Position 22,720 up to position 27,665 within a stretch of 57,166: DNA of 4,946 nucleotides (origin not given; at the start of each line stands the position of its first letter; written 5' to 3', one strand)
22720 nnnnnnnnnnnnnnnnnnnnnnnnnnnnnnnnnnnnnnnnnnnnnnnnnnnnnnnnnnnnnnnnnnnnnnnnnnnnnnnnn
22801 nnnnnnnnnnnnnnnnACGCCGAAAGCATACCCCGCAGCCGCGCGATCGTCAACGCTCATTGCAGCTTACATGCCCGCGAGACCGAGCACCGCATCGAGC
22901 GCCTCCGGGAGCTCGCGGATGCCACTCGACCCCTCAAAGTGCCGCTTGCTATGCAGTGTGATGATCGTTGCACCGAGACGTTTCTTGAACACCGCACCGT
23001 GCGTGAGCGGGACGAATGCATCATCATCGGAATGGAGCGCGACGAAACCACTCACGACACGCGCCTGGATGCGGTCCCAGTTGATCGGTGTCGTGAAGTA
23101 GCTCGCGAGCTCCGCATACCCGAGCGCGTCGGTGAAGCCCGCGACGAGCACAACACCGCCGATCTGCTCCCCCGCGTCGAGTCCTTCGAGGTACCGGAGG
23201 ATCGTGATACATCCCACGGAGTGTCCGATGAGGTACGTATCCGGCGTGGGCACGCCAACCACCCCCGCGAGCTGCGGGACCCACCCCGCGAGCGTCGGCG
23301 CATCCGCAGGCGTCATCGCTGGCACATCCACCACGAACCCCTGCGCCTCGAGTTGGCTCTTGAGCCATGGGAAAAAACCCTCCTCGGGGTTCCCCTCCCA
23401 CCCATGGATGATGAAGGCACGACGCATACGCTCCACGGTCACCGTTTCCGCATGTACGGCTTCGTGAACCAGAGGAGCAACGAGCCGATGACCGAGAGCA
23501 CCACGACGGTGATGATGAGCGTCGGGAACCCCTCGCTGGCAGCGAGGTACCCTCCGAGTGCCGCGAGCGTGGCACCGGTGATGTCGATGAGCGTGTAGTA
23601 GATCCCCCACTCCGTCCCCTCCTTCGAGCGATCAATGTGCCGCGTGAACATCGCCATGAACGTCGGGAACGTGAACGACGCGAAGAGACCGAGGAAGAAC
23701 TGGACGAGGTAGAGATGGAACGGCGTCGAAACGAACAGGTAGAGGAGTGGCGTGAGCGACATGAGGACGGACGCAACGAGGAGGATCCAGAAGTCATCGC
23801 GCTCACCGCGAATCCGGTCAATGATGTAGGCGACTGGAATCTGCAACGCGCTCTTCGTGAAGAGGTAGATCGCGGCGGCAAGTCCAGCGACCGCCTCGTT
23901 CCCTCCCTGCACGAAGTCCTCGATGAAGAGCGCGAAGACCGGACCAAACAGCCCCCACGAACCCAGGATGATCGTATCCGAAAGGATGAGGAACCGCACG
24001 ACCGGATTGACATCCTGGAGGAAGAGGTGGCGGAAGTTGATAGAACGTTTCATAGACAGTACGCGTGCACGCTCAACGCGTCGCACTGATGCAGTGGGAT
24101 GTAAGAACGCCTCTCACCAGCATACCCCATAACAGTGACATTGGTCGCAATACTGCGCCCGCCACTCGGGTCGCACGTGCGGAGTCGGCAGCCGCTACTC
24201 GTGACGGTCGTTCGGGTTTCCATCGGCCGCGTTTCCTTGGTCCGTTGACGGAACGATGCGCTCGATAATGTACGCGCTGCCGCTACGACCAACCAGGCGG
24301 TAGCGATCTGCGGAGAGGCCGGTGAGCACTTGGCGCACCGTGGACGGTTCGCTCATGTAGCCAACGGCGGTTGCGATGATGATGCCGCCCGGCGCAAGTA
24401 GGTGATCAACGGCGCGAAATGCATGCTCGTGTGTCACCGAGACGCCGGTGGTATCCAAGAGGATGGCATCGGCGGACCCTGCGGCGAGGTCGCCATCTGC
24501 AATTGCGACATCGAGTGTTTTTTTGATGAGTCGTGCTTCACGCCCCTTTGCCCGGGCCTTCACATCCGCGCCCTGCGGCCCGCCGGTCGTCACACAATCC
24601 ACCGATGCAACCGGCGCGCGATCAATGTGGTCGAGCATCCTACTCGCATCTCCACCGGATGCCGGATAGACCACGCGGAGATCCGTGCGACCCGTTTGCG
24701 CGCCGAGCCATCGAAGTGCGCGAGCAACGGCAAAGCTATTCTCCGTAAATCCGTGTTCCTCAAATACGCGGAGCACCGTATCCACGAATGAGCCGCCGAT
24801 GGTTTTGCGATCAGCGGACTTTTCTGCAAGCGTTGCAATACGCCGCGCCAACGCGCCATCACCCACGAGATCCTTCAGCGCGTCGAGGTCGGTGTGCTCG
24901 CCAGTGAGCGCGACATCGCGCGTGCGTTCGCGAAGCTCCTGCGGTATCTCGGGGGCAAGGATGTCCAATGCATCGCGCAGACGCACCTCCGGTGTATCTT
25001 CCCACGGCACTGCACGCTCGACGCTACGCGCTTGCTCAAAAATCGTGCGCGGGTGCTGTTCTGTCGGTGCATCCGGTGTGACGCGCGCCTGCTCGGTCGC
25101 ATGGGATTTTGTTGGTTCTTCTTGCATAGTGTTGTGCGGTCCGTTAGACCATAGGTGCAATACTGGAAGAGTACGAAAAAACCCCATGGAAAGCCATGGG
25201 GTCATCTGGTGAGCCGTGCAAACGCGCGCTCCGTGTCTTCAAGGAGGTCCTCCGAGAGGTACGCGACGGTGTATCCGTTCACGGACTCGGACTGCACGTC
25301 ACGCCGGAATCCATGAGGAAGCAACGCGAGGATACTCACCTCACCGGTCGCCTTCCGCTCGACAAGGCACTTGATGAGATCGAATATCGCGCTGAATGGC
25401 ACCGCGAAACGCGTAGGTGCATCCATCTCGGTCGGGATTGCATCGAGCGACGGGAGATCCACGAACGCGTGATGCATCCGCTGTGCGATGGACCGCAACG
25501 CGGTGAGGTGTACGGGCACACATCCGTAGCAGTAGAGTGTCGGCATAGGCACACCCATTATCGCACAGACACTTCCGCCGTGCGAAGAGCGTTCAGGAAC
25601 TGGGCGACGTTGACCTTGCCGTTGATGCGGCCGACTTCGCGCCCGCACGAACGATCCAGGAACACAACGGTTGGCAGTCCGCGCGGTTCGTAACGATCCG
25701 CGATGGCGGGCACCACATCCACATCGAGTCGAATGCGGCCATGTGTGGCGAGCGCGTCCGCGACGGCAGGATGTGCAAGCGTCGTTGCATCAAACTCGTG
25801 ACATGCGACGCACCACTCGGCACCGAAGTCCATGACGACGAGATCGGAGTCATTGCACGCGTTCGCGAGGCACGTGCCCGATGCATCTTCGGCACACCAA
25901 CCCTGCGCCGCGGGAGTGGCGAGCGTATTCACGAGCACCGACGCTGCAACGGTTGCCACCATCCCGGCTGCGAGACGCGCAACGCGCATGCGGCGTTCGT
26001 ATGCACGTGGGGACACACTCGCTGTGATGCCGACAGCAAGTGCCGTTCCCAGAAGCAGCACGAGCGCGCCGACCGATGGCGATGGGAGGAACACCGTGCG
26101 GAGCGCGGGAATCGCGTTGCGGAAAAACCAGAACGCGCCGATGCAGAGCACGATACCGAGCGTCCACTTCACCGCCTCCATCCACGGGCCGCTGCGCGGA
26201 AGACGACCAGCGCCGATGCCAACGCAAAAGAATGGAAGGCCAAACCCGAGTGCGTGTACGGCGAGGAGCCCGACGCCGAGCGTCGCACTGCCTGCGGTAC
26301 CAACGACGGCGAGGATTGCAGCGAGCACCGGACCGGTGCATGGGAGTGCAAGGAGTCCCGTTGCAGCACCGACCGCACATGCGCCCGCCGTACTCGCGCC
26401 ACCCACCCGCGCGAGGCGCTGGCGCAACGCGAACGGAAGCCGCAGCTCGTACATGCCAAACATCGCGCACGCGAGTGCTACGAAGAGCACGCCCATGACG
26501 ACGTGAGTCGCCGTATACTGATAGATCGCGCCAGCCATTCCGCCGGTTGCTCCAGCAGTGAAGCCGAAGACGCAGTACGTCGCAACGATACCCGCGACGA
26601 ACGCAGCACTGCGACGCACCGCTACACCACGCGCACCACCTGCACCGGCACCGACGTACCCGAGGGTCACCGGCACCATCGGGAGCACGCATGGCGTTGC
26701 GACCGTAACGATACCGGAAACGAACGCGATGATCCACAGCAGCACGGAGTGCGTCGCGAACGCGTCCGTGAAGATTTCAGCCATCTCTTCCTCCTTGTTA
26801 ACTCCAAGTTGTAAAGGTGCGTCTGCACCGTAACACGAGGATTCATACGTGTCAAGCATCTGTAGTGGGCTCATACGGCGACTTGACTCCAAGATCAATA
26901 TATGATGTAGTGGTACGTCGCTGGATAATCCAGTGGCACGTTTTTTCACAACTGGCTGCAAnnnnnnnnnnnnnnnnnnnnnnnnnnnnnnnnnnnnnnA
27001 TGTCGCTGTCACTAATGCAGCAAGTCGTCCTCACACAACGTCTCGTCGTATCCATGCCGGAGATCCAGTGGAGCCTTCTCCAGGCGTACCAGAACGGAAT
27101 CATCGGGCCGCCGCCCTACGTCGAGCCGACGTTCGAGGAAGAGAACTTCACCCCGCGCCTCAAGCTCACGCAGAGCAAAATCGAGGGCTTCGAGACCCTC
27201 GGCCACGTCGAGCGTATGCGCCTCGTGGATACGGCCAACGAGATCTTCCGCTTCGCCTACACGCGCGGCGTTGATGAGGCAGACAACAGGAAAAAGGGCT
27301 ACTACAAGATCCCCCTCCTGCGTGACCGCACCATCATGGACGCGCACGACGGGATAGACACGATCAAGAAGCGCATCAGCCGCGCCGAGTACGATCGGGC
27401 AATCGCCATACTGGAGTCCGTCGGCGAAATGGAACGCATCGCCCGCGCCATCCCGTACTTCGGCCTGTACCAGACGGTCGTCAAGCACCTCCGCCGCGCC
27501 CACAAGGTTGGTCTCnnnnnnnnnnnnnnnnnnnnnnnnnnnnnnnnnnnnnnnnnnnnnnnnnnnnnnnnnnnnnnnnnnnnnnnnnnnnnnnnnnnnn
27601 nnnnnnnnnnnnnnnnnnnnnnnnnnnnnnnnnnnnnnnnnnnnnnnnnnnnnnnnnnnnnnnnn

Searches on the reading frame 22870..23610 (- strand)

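Call 85: search_protein_families(library=pfam, proteins=[window:22870-23610:-], max_evalue=0.0001)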
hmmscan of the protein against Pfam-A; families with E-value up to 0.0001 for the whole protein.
window:22870-23610:- (247 aa): 2 families
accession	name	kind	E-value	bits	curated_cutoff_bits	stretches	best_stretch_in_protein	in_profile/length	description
PF06821.19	Ser_hydrolase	-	9.7e-21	74.9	22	1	66-238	2-167/172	Serine hydrolase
PF12697.13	Abhydrolase_6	-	8.2e-05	23.8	26.3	0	67-175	3-111/217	Alpha/beta hydrolase family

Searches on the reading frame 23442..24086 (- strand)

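Call 85: search_protein_families(library=pfam, proteins=[window:23442-24086:-], max_evalue=0.0001)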
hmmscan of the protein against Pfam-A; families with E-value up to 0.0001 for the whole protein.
window:23442-24086:- (215 aa): 1 family
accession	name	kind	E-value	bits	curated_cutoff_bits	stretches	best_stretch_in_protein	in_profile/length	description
PF07690.21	MFS_1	-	9.5e-20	71.2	33.4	1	39-211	7-176/347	Major Facilitator Superfamily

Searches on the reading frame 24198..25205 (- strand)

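Call 3: search_protein_families(library=pfam, proteins=[window:24198-25205:-], max_evalue=1)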
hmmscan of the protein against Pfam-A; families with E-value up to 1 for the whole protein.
window:24198-25205:- (336 aa): 1 family
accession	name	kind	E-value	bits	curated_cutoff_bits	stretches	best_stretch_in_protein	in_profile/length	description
PF13578.12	Methyltransf_24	-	0.16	13.3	26.3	1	222-277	48-101/105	Methyltransferase domain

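Call 4: search_protein_families(library=padloc, proteins=[window:24198-25205:-], max_evalue=1)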
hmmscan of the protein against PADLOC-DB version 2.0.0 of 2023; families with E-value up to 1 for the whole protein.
window:24198-25205:- (336 aa): 1 family
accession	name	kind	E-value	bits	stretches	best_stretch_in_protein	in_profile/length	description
PDLC04134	mad2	-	0.058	10.2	1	183-285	302-401/492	mads_2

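Call 5: search_protein_families(library=ncbifam, proteins=[window:24198-25205:-], max_evalue=1)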
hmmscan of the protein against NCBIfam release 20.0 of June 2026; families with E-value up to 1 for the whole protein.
window:24198-25205:- (336 aa): 1 family
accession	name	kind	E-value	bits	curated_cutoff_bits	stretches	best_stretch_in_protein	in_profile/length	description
TIGR01044.1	rplV_bact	equivalog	0.12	12.6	73.65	1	193-235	59-101/103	50S ribosomal protein L22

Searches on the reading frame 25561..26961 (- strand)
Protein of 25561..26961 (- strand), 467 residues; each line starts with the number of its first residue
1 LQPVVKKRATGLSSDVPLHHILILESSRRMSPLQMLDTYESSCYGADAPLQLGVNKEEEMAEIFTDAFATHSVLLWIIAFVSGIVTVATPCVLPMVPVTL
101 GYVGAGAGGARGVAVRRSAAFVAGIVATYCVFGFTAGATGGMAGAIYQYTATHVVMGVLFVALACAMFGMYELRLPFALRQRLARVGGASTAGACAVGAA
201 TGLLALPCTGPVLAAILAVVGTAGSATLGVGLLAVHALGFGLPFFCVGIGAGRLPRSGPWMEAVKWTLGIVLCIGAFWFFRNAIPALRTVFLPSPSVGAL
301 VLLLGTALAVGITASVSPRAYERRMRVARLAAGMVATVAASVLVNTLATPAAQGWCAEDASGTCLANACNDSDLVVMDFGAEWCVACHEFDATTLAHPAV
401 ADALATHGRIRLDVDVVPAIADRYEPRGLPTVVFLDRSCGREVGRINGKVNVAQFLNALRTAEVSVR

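Call 3: search_protein_families(library=pfam, proteins=[window:25561-26961:-], max_evalue=1)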
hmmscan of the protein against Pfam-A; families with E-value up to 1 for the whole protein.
window:25561-26961:- (467 aa): 7 families
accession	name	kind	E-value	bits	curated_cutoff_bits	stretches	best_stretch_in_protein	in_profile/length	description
PF02683.22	DsbD_TM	-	2.2e-37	128.9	27.1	1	76-281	5-216/219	Cytochrome C biogenesis protein transmembrane domain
PF13098.12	Thioredoxin_2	-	1.5e-06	28.9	27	1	374-459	7-104/104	Thioredoxin-like domain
PF00085.26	Thioredoxin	-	8.6e-06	26.2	23.5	1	371-458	17-100/103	Thioredoxin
PF13899.12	Thioredoxin_7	-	1.7e-05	25.3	27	1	375-436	20-82/83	Thioredoxin-like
PF13386.12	DsbD_2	-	5e-05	23.7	24.9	1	78-270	1-192/199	Cytochrome C biogenesis protein transmembrane region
PF03190.21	Thioredox_DsbH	-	0.041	14.3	27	1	364-424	29-90/163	Protein of unknown function, DUF255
PF24052.1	Phage_lipoprotein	-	0.045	14.2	27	1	335-367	9-41/80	Phage lipoprotein family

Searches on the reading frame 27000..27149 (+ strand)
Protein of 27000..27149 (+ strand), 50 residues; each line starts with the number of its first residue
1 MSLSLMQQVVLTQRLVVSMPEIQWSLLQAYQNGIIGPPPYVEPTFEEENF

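Call 79: search_protein_families(library=pfam, proteins=[window:27000-27149:+], max_evalue=10)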
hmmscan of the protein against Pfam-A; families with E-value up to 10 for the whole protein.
seq(50 aa): 1 family
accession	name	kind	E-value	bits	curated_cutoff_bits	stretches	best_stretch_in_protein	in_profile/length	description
PF14166.11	YueH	-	0.062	13.6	27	1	13-31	25-43/79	YueH-like protein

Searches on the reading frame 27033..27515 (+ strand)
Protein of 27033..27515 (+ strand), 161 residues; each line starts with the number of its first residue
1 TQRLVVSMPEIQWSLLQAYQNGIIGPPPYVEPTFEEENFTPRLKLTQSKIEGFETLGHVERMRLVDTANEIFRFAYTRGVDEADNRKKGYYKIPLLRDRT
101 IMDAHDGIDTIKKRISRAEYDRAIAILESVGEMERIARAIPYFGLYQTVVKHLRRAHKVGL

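Call 41: search_protein_families(library=pfam, alignment_id=A2, max_evalue=1)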
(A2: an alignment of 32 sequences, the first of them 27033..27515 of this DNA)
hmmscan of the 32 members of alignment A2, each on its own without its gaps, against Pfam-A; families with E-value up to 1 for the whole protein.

A. member 1, window:27033-27515:+ (161 aa): 0 families

B. families by the number of members that match (of 32 scanned): 12 families
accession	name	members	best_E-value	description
PF01928.26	CYTH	1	0.0014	CYTH domain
PF10978.13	DUF2785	1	0.0099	Protein of unknown function (DUF2785)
PF04444.19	Dioxygenase_N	1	0.012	Catechol dioxygenase N terminus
PF14136.11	DUF4303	1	0.028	Domain of unknown function (DUF4303)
PF12325.13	TMF_TATA_bd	1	0.046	TATA element modulatory factor 1 TATA binding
PF04230.19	PS_pyruv_trans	1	0.062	Polysaccharide pyruvyl transferase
PF20414.3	DUF6698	1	0.071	Family of unknown function (DUF6698)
PF02541.22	Ppx-GppA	1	0.079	Ppx/GppA phosphatase family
PF23311.1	DUF7084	1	0.094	Domain of unknown function (DUF7084)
PF17224.9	DUF5300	1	0.16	Domain of unknown function (DUF5300)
PF14166.11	YueH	1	0.21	YueH-like protein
PF25094.1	R3H_PUS7L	1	0.22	PUS7L R3H domain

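Call 43: predict_structure(alignment_id=A2)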
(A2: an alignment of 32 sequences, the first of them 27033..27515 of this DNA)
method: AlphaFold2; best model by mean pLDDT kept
length: 161 residues; sequences in the alignment: 32
mean_pLDDT: 79.1   pTM: 0.70
mean pLDDT of the five models: 79.1, 78.9, 78.0, 77.0, 76.3
residues with pLDDT >= 90: 49; 70-90: 68; 50-70: 43; < 50: 1
segments of 3 or more residues with pLDDT < 50: none
pLDDT, mean of each block of 10 residues (from residue 1): 61 71 58 56 74 93 92 89 80 77 74 91 86 84 91 90 63
secondary structure, 60 per line:
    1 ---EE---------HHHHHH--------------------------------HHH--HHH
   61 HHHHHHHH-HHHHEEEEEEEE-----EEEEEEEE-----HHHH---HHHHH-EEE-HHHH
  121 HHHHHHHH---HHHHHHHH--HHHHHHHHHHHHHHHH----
elements in order: H15-20 H58-68 H70-73 E74-81 E87-94 H100-103 H107-111 E113-115 H117-128 H132-139 H142-157

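Call 45: fold_search(model_id=the predicted structure, library=pdb)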
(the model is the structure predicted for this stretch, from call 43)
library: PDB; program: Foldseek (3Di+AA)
matches with E <= 10: 221; with E <= 0.001: 0
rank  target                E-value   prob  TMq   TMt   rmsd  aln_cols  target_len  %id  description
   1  8rqc_D                8.5e-01  0.15  0.14  0.08   9.2        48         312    8  Crystal structure of CRBN-midi in complex with mezigdomide and IKZF1 ZF2 (released 2024-09-25)
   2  9gao_C                9.6e-01  0.33  0.14  0.08   2.2        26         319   15  Crystal structure of CRBNmidi in complex with 2-(4-(2,6-dioxopiperidin-3-yl)phenoxy)-N-methylacetamide (released 2024-10-02)
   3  7bqu_A                9.6e-01  0.28  0.14  0.19   2.8        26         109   15  Cereblon in complex with SALL4 and (S)-thalidomide (released 2020-08-26)
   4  9hpj_C                1.0e+00  0.25  0.17  0.08   4.6        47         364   13  Cryo-EM structure of DDB1dB-CRBN-MRT-0031619, conformation 2 (released 2025-12-03)
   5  9ohr_A                1.1e+00  0.28  0.14  0.20   2.7        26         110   15  Structure of CRBN:IKZF2:Compound 35 (released 2025-09-03)
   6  9hpi_C                1.1e+00  0.25  0.14  0.06   2.4        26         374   15  Cryo-EM structure of DDB1dB-CRBN-MRT-0031619, conformation 1 (released 2025-12-03)
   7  9hpj_B                1.2e+00  0.23  0.14  0.07   2.4        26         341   15  Cryo-EM structure of DDB1dB-CRBN-MRT-0031619, conformation 2 (released 2025-12-03)
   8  9dom_G                1.3e+00  0.25  0.14  0.20   2.7        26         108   15  PVTX-405: A Potent, Highly Selective, and Orally Efficacious Molecular Glue Degrader of IKZF2 for Cancer Immunotherapy (released 2025-05-14)
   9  9dom_C                1.3e+00  0.25  0.14  0.20   2.7        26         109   15  PVTX-405: A Potent, Highly Selective, and Orally Efficacious Molecular Glue Degrader of IKZF2 for Cancer Immunotherapy (released 2025-05-14)
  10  9gy3_A                1.3e+00  0.23  0.14  0.07   2.5        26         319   15  Crystal structure of CRBNmidi in complex with (S)-dHTC1 (released 2025-10-01)
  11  9hpi_B                1.3e+00  0.21  0.14  0.07   2.5        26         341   15  Cryo-EM structure of DDB1dB-CRBN-MRT-0031619, conformation 1 (released 2025-12-03)
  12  5yiz_P                1.3e+00  0.20  0.14  0.22   2.7        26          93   15  Mouse Cereblon thalidomide binding domain complexed with racemic thalidomide (released 2018-02-07)
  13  8g66_B                1.3e+00  0.12  0.14  0.07   8.9        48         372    8  Structure with SJ3149 (released 2023-12-13)
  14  6bn7_B                1.4e+00  0.21  0.14  0.06   2.5        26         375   15  Crystal structure of DDB1-CRBN-BRD4(BD1) complex bound to dBET23 PROTAC. (released 2018-05-30)
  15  9e2u_B                1.4e+00  0.21  0.14  0.06   2.5        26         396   15  Crystal structure of DDB1-CRBN-ALV1 complex bound to triple ZnF of Helios (IKZF2 ZF1-3) (released 2025-09-03)
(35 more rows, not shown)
